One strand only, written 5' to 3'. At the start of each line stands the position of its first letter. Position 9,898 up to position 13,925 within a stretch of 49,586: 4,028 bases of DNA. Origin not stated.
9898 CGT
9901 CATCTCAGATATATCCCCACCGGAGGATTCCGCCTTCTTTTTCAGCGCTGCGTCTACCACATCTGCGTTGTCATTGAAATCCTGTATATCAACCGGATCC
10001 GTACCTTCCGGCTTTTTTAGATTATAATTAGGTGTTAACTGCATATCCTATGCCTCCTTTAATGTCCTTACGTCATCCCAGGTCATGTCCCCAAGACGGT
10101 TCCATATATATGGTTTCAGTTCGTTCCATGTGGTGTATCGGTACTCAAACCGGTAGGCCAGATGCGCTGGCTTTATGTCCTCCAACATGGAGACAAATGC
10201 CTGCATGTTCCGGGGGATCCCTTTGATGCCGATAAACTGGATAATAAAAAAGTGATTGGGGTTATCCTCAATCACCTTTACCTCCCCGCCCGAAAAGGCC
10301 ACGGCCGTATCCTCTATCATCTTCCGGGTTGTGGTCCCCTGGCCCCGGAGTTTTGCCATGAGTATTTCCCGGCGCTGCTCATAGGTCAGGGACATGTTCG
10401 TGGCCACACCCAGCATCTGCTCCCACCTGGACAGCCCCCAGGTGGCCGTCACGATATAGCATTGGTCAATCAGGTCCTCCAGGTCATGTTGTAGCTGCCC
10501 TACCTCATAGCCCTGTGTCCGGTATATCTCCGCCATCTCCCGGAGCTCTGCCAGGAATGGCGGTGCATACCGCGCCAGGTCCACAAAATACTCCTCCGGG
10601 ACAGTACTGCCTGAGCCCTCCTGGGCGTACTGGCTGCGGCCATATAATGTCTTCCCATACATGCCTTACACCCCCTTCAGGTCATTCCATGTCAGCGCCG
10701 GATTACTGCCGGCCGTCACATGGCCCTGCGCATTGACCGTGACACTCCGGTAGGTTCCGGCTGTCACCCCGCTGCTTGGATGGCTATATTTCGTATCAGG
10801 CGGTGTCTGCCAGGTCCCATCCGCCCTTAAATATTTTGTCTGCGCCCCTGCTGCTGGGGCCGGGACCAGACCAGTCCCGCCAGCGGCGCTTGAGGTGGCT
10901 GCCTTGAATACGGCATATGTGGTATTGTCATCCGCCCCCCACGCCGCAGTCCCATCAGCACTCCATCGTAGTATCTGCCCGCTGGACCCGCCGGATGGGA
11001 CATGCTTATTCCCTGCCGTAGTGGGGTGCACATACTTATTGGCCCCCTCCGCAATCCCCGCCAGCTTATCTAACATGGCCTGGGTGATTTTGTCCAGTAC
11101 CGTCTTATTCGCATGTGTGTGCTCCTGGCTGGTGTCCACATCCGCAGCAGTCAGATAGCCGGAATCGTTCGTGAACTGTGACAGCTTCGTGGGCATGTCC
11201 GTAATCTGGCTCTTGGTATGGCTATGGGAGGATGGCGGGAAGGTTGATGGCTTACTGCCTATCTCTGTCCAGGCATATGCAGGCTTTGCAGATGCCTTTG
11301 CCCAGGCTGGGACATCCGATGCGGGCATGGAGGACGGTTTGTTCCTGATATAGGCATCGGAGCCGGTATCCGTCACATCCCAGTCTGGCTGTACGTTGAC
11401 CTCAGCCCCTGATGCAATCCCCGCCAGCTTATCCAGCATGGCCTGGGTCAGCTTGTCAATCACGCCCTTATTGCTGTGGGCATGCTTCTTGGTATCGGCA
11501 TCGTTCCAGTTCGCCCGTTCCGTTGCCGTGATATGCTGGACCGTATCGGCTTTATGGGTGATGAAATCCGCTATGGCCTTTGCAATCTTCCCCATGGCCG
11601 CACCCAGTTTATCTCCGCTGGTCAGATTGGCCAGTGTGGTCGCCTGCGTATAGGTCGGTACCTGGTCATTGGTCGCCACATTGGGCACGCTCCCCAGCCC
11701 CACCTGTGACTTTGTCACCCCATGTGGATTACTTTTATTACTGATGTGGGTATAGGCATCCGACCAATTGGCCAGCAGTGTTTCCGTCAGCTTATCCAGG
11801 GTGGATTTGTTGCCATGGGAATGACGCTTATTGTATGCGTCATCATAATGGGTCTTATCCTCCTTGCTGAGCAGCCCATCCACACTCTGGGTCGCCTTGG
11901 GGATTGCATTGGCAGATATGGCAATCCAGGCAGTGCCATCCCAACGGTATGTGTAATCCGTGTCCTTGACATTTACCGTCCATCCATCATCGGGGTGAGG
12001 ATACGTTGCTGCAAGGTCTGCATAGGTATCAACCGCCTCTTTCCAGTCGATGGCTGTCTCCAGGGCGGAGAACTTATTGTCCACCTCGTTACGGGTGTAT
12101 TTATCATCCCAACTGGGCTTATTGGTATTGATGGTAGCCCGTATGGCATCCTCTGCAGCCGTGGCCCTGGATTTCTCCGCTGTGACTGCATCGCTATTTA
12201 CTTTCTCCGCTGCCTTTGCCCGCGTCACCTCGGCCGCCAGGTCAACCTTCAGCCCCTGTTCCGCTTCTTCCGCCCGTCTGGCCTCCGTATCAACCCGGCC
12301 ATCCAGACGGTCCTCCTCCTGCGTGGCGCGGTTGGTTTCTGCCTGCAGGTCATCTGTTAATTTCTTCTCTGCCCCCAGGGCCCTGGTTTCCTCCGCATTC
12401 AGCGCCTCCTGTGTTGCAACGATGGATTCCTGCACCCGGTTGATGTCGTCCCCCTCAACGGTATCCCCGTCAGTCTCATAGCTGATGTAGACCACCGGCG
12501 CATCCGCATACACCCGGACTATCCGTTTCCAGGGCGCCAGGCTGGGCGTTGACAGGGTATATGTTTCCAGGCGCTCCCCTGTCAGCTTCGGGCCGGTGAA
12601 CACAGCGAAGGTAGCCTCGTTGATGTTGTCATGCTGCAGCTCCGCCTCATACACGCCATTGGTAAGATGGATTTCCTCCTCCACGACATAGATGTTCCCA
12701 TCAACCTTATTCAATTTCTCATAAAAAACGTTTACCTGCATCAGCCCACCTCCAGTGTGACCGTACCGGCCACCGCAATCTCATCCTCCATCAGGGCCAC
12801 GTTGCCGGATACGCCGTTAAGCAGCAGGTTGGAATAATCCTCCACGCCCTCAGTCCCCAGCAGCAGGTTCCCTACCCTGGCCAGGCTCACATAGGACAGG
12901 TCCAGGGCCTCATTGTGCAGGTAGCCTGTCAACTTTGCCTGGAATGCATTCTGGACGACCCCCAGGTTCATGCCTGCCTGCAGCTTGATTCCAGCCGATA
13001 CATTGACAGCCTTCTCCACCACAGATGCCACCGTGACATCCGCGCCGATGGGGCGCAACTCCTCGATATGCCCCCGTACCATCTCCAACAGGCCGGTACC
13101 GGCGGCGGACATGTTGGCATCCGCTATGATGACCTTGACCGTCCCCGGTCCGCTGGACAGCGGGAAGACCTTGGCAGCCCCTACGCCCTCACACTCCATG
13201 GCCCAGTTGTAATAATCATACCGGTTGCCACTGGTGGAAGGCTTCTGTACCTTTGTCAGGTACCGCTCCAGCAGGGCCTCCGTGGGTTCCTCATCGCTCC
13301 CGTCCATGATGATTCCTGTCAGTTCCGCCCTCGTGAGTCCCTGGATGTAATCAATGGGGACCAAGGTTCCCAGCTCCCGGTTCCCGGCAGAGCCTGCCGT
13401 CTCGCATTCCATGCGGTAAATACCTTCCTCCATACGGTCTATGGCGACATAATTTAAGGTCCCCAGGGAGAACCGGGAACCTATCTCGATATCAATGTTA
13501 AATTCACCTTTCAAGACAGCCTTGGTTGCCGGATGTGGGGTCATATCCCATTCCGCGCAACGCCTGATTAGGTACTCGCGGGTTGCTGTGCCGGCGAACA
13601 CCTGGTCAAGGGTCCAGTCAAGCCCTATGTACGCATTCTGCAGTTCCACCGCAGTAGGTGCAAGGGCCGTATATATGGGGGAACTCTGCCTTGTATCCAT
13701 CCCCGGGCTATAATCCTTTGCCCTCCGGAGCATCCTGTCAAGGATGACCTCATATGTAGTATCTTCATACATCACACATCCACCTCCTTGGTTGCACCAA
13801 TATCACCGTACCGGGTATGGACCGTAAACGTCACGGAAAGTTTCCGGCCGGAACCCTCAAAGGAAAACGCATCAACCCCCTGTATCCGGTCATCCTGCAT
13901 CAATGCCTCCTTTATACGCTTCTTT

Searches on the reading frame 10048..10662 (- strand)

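Call 7: search_protein_families(library=pfam, proteins=[window:10048-10662:-], max_evalue=0.01)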
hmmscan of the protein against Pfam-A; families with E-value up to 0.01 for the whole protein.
window:10048-10662:- (204 aa): 1 family
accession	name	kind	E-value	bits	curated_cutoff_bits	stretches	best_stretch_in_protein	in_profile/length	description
PF10076.14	Phage_Mu_Gp48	-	1.8e-35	122.4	37.4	1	29-175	3-150/150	Bacteriophage Mu-like, Gp48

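Call 8: search_protein_families(library=phrogs, proteins=[window:10048-10662:-], max_evalue=0.01)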
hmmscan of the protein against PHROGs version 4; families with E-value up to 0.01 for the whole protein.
window:10048-10662:- (204 aa): 6 families
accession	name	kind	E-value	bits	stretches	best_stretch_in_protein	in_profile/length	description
phrog_521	-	tail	3.3e-60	205.2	1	1-196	1-203/534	tail protein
phrog_21322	-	head and packaging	4.4e-17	63.5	1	33-178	15-159/337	virion structural protein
phrog_203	-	tail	1.1e-15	58.4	1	43-138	34-131/224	baseplate wedge subunit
phrog_1160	-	tail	1.4e-14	54.7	1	28-182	19-186/528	baseplate protein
phrog_19250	-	unknown function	0.002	19.3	1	27-106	5-85/100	-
phrog_4920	-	unknown function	0.0063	16.9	1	52-106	63-120/253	-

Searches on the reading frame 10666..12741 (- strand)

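Call 7: search_protein_families(library=pfam, proteins=[window:10666-12741:-], max_evalue=0.01)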
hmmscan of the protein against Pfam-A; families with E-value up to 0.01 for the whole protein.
window:10666-12741:- (691 aa): 0 families

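Call 8: search_protein_families(library=phrogs, proteins=[window:10666-12741:-], max_evalue=0.01)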
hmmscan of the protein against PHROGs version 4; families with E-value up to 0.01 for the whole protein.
window:10666-12741:- (691 aa): 20 families
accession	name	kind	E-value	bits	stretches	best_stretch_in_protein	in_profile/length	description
phrog_13589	-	unknown function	8.2e-110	369.3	3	165-301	201-337/1042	-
phrog_18608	-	unknown function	5.9e-63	214.5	3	3-120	4-119/416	-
phrog_11315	-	unknown function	2.8e-19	70.3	1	175-299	154-264/384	-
phrog_36886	-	unknown function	8.1e-12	45.5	1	540-602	134-193/605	-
phrog_38707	-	unknown function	1.3e-11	44.9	1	555-604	352-404/675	-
phrog_5181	-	unknown function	2.8e-08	33.5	1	646-682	177-213/763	-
phrog_34368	-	unknown function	5.2e-08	33.4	1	296-380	40-124/344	-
phrog_25620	-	tail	2.6e-07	31.3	1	282-358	170-250/348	tail collar fiber protein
phrog_2163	-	head and packaging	2.6e-07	31.1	1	329-439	210-330/574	virion structural protein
phrog_23676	-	tail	3.9e-07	30.3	1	471-525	154-213/558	tail fiber protein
phrog_12754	-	unknown function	1e-06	28.9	1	390-438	65-113/579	-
phrog_13857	-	tail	2.3e-06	27.4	1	314-357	166-210/743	tail protein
phrog_2126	-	tail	4.4e-06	27.3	1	328-427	62-131/459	tail fiber protein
phrog_11029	-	tail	8.8e-06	24.8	1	330-403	40-105/892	tail protein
phrog_3285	-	tail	4.3e-05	23.6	1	326-430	192-268/491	minor tail protein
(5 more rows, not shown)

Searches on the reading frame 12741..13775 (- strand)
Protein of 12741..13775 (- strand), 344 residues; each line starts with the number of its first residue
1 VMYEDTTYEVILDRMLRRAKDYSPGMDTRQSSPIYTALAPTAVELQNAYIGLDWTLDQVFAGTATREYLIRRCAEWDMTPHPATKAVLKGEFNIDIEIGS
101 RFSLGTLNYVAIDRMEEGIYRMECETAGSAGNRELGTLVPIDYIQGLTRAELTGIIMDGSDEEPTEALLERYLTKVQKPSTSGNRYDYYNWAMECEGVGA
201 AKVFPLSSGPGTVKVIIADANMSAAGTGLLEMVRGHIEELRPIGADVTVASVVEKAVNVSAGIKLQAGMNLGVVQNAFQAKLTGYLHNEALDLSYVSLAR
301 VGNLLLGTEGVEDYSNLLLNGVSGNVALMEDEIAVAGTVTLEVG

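Call 8: search_protein_families(library=phrogs, proteins=[window:12741-13775:-], max_evalue=0.01)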
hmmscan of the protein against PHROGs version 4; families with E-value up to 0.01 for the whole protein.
window:12741-13775:- (344 aa): 4 families
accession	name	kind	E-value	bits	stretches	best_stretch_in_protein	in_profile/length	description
phrog_6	-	tail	3.2e-65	221.8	1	1-343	65-430/548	baseplate wedge subunit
phrog_1608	-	tail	3.1e-43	148.5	1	158-341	3-188/192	tail protein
phrog_12386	-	unknown function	6.5e-17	62.7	1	6-75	4-70/72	-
phrog_4226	-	tail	7.7e-06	26.4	1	150-289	32-173/228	baseplate protein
